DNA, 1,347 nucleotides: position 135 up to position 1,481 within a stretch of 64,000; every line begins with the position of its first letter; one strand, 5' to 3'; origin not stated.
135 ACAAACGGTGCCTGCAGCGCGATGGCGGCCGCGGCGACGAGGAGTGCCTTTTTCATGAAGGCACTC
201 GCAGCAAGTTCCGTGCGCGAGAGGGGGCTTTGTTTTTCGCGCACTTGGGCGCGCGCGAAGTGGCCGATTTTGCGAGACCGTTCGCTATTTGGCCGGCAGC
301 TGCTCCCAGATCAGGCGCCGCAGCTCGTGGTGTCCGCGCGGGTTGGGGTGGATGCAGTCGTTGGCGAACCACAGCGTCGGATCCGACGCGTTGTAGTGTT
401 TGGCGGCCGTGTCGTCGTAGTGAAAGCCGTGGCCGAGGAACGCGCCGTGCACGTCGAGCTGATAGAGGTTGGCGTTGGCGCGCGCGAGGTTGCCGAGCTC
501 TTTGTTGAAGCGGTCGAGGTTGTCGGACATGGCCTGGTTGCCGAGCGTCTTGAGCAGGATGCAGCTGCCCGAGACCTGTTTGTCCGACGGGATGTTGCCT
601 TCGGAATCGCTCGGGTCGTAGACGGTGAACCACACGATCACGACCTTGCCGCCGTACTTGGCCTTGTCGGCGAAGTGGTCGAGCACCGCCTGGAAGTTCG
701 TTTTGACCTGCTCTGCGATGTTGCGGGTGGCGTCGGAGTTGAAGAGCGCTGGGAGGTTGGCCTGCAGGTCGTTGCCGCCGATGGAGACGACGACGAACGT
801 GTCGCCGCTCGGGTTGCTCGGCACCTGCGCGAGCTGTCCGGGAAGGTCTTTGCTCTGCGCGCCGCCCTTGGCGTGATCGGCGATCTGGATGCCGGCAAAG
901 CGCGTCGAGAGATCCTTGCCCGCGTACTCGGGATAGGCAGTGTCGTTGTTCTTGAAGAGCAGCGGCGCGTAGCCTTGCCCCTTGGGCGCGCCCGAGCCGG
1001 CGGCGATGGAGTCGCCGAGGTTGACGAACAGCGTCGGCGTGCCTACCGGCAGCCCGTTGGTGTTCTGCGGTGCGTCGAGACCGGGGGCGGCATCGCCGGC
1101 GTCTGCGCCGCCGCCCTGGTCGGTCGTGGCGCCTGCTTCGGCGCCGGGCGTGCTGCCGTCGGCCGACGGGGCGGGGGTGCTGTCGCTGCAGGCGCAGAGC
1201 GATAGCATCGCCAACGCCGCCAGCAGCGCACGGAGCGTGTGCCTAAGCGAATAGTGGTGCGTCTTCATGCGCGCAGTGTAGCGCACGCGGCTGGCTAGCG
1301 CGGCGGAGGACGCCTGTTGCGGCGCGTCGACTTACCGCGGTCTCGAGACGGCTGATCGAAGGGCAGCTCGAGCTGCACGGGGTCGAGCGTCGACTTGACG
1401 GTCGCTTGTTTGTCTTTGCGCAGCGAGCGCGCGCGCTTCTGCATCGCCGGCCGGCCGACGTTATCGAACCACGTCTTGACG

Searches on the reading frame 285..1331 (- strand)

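Call 30: search_protein_families(library=pfam, proteins=[window:285-1331:-], max_evalue=0.00001)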
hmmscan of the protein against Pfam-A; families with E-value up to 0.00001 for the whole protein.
window:285-1331:- (348 aa): 2 families
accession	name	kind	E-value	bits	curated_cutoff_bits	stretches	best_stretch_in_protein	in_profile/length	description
PF13472.12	Lipase_GDSL_2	-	1.8e-16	61.6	32.9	1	105-334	2-176/178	GDSL-like Lipase/Acylhydrolase family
PF00657.28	Lipase_GDSL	-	3.7e-14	53.8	23.6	1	103-337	2-204/208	GDSL-like Lipase/Acylhydrolase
